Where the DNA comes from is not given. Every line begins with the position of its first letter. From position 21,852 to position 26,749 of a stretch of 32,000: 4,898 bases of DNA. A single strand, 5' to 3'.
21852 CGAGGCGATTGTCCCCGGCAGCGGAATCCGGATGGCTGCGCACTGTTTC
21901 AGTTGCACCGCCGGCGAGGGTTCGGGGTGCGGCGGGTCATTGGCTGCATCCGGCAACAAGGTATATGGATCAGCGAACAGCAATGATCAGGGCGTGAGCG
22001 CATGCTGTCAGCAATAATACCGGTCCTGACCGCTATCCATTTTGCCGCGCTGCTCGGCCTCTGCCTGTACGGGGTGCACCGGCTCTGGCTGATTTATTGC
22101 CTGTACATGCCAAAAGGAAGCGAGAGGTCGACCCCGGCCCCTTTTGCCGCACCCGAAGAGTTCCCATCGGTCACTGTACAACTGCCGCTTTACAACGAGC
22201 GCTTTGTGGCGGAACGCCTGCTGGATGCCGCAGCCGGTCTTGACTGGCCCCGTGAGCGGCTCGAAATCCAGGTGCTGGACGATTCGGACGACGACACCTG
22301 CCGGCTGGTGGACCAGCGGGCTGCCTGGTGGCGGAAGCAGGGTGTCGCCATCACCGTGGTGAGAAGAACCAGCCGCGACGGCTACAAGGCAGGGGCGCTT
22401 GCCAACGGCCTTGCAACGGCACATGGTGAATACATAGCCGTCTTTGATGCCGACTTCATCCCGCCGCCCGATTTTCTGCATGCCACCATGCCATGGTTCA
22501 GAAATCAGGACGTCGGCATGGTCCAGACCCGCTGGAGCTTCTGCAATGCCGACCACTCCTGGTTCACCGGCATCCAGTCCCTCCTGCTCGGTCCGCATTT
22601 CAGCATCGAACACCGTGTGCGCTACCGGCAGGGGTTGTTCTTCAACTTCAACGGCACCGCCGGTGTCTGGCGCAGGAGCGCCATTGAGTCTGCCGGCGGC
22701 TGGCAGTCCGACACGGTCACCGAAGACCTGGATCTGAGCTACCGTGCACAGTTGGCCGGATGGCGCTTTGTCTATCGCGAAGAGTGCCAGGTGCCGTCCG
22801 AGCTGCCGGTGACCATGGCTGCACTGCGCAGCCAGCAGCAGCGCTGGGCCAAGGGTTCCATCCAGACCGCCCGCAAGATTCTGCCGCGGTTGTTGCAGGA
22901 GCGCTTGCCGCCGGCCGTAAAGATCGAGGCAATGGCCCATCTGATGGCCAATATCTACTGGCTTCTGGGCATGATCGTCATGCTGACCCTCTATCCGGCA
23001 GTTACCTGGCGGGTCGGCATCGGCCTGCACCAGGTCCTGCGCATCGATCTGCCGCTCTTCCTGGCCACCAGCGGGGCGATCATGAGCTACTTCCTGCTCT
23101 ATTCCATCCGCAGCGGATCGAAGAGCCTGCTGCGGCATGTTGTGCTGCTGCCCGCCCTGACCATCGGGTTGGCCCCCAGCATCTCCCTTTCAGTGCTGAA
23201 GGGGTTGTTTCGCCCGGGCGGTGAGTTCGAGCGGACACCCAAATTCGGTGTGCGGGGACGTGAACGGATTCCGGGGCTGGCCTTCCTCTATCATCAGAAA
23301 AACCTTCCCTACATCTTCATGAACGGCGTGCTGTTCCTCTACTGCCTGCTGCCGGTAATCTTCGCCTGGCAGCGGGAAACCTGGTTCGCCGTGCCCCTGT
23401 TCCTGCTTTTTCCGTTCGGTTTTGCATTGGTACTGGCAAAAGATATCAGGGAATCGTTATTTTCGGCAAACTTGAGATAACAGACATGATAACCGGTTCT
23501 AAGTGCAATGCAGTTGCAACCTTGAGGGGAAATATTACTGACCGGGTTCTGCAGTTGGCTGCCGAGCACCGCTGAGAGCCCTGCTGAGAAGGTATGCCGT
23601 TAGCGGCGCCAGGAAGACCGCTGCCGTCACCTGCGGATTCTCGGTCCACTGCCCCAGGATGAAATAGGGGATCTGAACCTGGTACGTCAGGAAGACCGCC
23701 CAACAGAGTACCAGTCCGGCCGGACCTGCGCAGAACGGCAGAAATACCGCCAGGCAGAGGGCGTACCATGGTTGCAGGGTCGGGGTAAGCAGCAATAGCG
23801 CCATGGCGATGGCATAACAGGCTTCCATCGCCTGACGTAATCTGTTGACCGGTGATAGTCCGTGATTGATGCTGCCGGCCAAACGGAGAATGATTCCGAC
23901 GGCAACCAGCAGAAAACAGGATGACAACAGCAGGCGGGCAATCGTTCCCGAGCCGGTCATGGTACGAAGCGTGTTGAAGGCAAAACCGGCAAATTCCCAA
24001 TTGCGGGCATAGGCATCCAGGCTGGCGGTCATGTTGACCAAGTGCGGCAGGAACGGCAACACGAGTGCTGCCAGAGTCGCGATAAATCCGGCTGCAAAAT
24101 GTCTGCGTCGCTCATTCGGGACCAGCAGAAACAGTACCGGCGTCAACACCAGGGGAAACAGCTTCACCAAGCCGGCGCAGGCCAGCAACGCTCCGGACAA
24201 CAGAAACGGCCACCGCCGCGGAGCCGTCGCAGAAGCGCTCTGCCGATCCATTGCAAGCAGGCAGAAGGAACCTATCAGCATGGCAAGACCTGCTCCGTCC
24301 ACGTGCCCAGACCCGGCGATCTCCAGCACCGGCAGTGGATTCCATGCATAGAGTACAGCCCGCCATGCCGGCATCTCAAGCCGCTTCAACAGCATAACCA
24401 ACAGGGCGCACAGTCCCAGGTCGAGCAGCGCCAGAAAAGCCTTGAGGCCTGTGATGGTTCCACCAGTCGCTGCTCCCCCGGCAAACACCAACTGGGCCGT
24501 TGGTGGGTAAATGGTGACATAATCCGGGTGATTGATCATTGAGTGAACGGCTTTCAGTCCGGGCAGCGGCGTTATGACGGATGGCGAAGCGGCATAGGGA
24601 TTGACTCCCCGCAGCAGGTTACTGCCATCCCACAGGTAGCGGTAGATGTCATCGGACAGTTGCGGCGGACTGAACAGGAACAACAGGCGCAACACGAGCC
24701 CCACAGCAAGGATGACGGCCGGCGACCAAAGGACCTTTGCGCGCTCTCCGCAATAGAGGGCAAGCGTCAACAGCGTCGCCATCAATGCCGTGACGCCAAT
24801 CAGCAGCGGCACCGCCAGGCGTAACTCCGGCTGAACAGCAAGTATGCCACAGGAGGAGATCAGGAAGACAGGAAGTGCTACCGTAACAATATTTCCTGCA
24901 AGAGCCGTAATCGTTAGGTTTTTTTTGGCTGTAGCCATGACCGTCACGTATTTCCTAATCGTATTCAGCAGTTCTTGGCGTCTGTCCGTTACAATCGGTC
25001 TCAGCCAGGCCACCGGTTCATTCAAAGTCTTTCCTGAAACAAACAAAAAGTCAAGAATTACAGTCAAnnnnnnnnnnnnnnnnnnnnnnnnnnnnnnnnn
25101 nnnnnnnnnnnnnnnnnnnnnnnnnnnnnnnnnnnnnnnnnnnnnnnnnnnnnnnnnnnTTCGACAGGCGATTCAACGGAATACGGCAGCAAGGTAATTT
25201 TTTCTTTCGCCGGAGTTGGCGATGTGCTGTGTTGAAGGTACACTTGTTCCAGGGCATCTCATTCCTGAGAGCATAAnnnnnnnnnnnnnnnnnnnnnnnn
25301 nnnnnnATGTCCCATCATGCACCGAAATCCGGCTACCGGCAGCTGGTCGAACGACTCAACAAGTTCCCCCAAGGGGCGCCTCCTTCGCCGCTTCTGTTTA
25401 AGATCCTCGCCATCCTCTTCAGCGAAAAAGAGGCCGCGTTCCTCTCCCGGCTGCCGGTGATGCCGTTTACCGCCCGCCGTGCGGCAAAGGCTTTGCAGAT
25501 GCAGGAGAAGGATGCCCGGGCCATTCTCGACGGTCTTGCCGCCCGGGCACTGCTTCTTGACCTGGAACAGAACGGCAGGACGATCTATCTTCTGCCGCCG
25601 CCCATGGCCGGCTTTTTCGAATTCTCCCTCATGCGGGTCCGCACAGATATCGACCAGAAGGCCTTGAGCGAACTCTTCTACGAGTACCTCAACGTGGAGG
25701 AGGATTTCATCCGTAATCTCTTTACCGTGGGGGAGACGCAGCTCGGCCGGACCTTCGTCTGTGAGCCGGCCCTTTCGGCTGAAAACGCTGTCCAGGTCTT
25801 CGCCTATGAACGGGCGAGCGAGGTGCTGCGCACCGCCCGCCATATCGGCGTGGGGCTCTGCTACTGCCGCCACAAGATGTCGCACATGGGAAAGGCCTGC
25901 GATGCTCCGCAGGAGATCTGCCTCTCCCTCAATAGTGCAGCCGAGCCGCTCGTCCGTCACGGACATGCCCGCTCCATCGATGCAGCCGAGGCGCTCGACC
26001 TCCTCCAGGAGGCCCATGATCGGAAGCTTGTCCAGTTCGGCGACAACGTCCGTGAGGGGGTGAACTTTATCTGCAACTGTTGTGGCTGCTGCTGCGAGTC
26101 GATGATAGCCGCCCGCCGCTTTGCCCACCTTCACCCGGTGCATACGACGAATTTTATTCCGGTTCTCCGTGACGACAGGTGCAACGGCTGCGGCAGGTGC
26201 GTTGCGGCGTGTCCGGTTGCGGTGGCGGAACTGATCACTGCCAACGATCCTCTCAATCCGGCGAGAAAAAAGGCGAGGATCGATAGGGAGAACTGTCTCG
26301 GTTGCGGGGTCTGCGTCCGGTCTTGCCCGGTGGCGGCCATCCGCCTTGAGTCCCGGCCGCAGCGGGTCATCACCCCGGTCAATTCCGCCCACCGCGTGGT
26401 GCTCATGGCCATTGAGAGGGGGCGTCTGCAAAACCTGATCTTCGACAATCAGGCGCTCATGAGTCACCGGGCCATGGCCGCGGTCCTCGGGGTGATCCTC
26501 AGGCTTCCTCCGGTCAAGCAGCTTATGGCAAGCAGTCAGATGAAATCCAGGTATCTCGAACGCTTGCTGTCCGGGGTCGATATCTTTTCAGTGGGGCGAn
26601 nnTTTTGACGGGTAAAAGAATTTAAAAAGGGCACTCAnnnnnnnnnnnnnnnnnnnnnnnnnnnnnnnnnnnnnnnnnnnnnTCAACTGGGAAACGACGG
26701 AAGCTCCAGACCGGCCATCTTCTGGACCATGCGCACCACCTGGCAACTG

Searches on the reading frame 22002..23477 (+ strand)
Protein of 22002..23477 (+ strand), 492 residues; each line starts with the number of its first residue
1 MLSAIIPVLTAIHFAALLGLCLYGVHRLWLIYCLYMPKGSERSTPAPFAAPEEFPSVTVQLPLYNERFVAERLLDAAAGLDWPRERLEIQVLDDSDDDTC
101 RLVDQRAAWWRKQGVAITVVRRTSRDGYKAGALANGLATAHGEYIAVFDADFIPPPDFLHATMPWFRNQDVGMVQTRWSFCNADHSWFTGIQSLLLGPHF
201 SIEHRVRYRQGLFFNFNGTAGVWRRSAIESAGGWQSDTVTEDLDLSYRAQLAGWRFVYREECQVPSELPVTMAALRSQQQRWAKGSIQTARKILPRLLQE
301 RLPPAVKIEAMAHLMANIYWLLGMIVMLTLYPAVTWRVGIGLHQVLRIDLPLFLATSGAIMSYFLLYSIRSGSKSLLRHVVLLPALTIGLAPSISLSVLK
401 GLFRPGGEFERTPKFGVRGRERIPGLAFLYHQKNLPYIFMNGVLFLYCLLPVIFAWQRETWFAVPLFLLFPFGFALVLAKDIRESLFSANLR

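Call 3: search_protein_families(library=pfam, proteins=[window:22002-23477:+], max_evalue=0.01)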
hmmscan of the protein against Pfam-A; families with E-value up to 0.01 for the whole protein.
window:22002-23477:+ (492 aa): 4 families
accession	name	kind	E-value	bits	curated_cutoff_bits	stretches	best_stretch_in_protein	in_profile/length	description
PF13641.12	Glyco_tranf_2_3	-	8.4e-25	88.6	27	1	55-285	1-230/230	Glycosyltransferase like family 2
PF13632.12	Glyco_trans_2_3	-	2.9e-23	83.2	27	1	144-330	1-196/198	Glycosyl transferase family group 2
PF00535.33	Glycos_transf_2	-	1.6e-16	61.1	23.3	1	59-226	2-163/168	Glycosyl transferase family 2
PF13506.12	Glyco_transf_21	-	6.6e-11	42.4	21.7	1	118-284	7-174/174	Glycosyl transferase family 21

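Call 4: search_protein_families(library=ncbifam, proteins=[window:22002-23477:+], max_evalue=0.01)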
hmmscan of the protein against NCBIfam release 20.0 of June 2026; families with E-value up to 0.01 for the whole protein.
window:22002-23477:+ (492 aa): 18 families
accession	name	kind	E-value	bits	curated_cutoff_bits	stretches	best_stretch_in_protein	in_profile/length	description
TIGR03030.1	CelA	equivalog_domain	8e-39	133.2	699.1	1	20-332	97-419/714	UDP-forming cellulose synthase catalytic subunit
NF008558.0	PRK11498.1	equivalog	1.7e-31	109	992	1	51-323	269-540/872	UDP-forming cellulose synthase catalytic subunit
TIGR03937.1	PgaC_IcaA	equivalog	8.8e-27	94.1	422.3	1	43-333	33-315/407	poly-beta-1,6-N-acetyl-D-glucosamine synthase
TIGR03965.1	mycofact_glyco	equivalog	1.6e-23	83.3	280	1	47-318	67-332/467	mycofactocin biosynthesis glycosyltransferase MftF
NF041865.1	EpsU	equivalog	5.3e-14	52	700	1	41-304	27-283/394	exopolysaccharide biosynthesis GT2 family glycosyltransferase EpsU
TIGR03472.1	HpnI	equivalog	4.7e-10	38.8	310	1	42-293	28-275/373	bacteriohopanetetrol glucosamine biosynthesis glycosyltransferase HpnI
TIGR03111.1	glyc2_xrt_Gpos1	hypoth_equivalog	1.6e-09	37.1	363.95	1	50-294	44-294/439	TIGR03111 family XrtG-associated glycosyltransferase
NF053846.1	glyco_with_XrtP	equivalog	3.1e-09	36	520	1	231-331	244-343/440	XrtP-associated glycosyltransferase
TIGR04242.1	nodulat_NodC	equivalog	9.9e-09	34.6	550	1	35-328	28-324/395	chitooligosaccharide synthase NodC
NF041875.1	EPS_EpsD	equivalog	7e-08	32.2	370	1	59-264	3-204/325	exopolysaccharide biosynthesis glycosyltransferase EpsD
TIGR04283.1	glyco_like_mftF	equivalog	3.3e-05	23.6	182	1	59-254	3-174/221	TIGR04283 family arsenosugar biosynthesis glycosyltransferase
TIGR03469.1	HpnB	hypoth_equivalog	6.3e-05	22.2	379.25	1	43-174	32-168/386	hopene-associated glycosyltransferase HpnB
NF003958.0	PRK05454.2-1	equivalog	7.1e-05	21.2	419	0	51-191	103-253/704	glucans biosynthesis glucosyltransferase MdoH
NF007482.0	PRK10073.1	equivalog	0.00011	21.4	423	1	55-185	6-131/334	glycosyltransferase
NF003962.0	PRK05454.2-5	equivalog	0.00023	19.9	328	0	46-184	126-275/641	glucans biosynthesis glucosyltransferase MdoH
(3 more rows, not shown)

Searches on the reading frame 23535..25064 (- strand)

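Call 8: search_protein_families(library=pfam, proteins=[window:23535-25064:-], max_evalue=0.00001)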
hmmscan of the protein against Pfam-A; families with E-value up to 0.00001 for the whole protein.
window:23535-25064:- (509 aa): 0 families

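Call 21: search_protein_families(library=pfam, proteins=[window:23535-25064:-], max_evalue=5)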
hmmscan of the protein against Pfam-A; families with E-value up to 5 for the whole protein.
window:23535-25064:- (509 aa): 1 family
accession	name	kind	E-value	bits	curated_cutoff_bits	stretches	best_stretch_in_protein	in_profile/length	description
PF05726.19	Pirin_C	-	0.0033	18.2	27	1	5-39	63-97/103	Pirin C-terminal cupin domain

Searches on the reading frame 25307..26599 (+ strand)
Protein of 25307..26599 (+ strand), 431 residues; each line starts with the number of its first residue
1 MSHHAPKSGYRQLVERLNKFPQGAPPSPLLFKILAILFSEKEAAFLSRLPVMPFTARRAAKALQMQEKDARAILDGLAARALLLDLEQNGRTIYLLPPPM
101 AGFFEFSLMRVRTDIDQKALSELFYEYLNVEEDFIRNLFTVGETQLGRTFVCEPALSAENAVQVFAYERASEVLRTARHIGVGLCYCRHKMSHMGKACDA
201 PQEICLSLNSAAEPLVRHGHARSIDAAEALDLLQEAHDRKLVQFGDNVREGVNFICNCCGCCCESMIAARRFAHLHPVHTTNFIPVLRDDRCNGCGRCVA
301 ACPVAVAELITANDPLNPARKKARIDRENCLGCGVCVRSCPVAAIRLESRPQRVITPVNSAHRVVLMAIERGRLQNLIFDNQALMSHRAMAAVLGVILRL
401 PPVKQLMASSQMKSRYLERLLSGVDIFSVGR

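Call 8: search_protein_families(library=pfam, proteins=[window:25307-26599:+], max_evalue=0.00001)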
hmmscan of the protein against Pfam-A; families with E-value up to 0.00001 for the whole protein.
window:25307-26599:+ (431 aa): 8 families
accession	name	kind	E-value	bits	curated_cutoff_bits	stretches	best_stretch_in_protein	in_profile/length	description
PF13237.11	Fer4_10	-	6.2e-13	48.9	25.5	1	286-341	3-53/53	4Fe-4S dicluster domain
PF14697.11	Fer4_21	-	1.7e-12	47.7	35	1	288-346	4-58/59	4Fe-4S dicluster domain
PF12837.12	Fer4_6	-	2.7e-12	46.5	25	1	323-345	2-24/24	4Fe-4S binding domain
PF12838.12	Fer4_7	-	8e-11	42.7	27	1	291-344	1-52/52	4Fe-4S dicluster domain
PF00037.32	Fer4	-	2.8e-10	40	21.1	1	324-346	2-24/24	4Fe-4S binding domain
PF12797.12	Fer4_2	-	4.4e-08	33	24.5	0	323-342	3-22/22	4Fe-4S binding domain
PF13187.11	Fer4_9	-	6.4e-08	32.9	27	1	291-345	1-52/52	4Fe-4S dicluster domain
PF25160.1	LdpA_Fe-S-bd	-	1.7e-06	28.2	27.6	0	288-306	24-42/49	LdpA Fe-S cluster-binding domain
